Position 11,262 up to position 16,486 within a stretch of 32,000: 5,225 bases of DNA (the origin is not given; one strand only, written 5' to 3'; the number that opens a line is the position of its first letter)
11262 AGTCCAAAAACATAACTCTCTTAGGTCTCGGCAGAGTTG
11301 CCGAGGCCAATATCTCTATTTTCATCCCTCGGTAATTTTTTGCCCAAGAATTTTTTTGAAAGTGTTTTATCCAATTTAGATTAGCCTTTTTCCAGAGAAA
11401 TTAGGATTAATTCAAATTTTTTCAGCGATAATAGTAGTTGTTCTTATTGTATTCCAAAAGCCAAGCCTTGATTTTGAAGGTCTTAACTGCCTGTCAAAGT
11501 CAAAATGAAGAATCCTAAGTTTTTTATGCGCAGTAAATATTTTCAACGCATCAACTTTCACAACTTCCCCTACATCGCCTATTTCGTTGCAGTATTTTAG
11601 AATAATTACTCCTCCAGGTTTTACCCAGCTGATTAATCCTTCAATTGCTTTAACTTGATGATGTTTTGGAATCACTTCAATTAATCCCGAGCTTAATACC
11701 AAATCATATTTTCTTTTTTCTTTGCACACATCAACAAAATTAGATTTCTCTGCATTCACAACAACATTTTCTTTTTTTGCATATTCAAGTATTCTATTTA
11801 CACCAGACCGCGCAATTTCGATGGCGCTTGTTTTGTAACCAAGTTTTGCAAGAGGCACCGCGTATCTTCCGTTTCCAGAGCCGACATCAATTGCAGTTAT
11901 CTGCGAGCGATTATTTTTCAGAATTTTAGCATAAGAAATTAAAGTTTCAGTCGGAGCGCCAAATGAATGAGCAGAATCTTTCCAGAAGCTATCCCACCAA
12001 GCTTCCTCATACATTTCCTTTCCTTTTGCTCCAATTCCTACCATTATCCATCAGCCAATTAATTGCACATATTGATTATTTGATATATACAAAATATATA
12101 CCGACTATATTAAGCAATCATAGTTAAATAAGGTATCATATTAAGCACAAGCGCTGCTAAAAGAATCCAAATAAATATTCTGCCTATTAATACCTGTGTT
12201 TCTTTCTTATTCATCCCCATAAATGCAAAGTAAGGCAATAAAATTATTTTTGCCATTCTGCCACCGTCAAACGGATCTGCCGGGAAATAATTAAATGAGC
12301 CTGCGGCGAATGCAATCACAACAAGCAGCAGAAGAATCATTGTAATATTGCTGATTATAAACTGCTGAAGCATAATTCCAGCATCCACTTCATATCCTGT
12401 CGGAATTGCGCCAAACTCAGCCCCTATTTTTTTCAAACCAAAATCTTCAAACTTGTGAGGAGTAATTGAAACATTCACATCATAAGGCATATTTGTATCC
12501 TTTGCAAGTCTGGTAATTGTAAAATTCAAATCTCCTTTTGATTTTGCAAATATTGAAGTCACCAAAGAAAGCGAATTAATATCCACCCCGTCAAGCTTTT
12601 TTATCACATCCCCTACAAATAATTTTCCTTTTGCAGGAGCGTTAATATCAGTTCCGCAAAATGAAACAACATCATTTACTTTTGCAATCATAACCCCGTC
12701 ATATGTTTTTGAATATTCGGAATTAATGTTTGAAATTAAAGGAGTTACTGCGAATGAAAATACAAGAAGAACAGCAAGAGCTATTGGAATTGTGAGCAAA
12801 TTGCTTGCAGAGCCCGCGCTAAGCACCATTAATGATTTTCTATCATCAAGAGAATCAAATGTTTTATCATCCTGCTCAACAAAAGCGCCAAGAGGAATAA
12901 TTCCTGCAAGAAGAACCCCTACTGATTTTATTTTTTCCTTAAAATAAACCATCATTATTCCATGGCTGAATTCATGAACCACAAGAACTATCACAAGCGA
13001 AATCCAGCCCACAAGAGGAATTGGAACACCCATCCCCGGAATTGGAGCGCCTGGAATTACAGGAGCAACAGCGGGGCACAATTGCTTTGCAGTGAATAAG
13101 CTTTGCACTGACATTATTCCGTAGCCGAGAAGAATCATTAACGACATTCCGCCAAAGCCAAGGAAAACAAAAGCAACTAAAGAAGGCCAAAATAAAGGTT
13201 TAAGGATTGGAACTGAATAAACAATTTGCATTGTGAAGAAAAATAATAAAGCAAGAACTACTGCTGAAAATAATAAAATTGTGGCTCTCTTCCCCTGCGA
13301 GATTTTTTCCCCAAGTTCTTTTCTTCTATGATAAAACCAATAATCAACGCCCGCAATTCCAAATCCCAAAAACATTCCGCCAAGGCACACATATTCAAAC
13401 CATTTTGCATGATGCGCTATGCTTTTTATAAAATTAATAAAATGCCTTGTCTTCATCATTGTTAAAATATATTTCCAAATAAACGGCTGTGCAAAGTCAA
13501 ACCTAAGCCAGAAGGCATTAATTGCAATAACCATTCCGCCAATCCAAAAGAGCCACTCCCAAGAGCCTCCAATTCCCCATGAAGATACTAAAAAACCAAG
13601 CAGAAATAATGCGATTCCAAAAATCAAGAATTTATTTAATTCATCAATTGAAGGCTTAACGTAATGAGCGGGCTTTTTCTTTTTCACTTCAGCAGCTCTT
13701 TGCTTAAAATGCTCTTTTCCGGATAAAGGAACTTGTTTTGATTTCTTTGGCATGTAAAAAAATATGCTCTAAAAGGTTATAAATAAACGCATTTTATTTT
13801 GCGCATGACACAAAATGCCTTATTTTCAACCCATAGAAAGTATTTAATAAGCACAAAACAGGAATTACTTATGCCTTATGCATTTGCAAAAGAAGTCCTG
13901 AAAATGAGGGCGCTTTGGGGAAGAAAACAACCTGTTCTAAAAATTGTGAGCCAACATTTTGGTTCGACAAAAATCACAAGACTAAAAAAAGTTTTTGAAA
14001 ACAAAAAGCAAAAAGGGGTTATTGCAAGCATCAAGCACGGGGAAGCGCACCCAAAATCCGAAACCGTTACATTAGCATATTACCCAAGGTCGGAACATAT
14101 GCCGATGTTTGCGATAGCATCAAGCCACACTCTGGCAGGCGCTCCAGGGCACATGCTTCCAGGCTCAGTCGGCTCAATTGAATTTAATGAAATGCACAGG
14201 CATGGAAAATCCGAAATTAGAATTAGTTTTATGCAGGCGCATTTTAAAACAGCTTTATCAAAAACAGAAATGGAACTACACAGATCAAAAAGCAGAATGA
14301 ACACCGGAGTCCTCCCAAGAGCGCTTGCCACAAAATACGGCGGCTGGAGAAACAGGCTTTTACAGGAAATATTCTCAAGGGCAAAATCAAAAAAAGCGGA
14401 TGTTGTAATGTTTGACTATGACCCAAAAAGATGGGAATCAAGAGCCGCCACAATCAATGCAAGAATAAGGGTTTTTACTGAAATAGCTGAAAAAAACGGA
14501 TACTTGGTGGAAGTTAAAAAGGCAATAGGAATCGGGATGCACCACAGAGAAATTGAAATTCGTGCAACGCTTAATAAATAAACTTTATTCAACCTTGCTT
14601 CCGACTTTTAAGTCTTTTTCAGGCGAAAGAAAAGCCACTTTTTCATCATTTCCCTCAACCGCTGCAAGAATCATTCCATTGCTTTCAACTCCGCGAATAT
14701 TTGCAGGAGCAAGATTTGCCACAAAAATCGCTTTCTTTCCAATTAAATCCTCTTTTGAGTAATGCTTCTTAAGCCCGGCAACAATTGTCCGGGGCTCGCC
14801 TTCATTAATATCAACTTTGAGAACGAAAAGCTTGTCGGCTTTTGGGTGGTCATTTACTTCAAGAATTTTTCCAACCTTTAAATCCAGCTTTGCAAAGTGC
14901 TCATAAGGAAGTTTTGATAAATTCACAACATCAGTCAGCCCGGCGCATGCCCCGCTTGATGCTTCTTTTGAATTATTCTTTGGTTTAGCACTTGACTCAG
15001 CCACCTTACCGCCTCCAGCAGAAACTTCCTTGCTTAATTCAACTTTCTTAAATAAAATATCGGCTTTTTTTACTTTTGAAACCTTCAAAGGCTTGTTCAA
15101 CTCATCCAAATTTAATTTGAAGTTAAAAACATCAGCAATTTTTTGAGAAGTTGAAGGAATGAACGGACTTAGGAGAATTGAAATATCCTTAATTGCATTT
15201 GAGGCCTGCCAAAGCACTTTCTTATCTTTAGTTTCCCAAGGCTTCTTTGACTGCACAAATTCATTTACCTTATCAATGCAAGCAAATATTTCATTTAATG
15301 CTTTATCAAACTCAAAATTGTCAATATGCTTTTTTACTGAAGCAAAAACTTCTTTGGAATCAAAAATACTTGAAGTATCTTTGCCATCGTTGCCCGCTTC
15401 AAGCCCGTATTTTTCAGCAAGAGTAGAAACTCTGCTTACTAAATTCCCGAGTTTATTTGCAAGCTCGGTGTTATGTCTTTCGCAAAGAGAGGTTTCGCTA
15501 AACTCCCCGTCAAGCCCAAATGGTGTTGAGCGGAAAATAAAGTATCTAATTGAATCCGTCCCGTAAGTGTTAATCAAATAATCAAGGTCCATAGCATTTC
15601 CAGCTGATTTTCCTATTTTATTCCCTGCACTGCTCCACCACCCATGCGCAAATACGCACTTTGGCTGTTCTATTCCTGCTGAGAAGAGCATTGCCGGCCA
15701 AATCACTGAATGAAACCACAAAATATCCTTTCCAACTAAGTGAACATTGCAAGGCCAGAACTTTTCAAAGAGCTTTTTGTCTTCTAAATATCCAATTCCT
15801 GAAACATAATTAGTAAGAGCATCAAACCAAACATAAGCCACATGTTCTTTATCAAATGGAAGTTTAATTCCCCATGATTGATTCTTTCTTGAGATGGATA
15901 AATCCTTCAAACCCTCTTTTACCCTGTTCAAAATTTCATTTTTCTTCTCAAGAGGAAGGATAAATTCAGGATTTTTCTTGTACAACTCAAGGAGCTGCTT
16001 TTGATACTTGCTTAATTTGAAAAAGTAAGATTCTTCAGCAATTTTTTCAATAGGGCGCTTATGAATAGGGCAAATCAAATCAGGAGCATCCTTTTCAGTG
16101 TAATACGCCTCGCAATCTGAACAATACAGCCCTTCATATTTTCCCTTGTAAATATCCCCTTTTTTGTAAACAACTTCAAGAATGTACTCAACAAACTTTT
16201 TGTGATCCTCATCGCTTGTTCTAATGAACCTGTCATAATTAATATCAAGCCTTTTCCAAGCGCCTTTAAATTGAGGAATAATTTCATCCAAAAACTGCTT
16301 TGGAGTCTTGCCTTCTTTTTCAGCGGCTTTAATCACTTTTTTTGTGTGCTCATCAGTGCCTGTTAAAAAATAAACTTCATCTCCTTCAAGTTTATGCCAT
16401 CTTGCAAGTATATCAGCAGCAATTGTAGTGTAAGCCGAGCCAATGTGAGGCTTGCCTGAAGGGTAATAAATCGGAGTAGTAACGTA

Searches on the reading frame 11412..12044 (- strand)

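Call 19: search_protein_families(library=pfam, proteins=[window:11412-12044:-], max_evalue=0.00001)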
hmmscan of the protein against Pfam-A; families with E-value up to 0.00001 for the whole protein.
window:11412-12044:- (210 aa): 6 families
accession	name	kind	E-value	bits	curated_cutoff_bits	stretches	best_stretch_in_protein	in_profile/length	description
PF13649.12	Methyltransf_25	-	4.3e-11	43.8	27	1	52-145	2-97/97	Methyltransferase domain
PF13489.12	Methyltransf_23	-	5.8e-11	42.8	27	1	39-153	14-120/164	Methyltransferase domain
PF13847.12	Methyltransf_31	-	2.8e-09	37.2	27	1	47-153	3-113/145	Methyltransferase domain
PF08241.18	Methyltransf_11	-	3.1e-08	34.6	21.2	1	52-149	1-95/95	Methyltransferase domain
PF08242.18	Methyltransf_12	-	2.7e-07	31.7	30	1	52-147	1-98/98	Methyltransferase domain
PF03848.20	TehB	-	3.1e-07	30.5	20.4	1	49-146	32-129/193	Tellurite resistance protein TehB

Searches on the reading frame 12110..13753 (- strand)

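Call 19: search_protein_families(library=pfam, proteins=[window:12110-13753:-], max_evalue=0.00001)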
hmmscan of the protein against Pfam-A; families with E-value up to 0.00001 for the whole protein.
window:12110-13753:- (547 aa): 1 family
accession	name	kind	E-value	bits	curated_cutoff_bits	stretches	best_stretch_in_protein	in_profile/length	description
PF02163.28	Peptidase_M50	-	1e-17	64.6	27.2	1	251-509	4-198/221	Peptidase family M50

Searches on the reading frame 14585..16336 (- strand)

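Call 18: search_protein_families(library=pfam, proteins=[window:14585-16336:-], max_evalue=0.00001)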
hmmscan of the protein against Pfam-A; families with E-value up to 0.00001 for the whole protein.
window:14585-16336:- (583 aa): 5 families
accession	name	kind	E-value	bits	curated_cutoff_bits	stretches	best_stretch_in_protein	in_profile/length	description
PF09334.17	tRNA-synt_1g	-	9.5e-78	262.1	20.1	2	89-303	169-390/391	tRNA synthetases class I (M)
PF01588.26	tRNA_bind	-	1.3e-31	108.9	27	1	486-581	1-96/96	Putative tRNA binding domain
PF00133.28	tRNA-synt_1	-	1.7e-18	67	22.7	1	165-275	297-409/414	tRNA synthetases class I (I, L, M and V)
PF08264.19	Anticodon_1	-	5.3e-08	33.3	25.1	1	329-410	10-99/148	Anticodon-binding domain of tRNA ligase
PF19303.5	Anticodon_3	-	3.1e-06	27.6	23.5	1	324-407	15-104/152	Anticodon binding domain of methionyl tRNA ligase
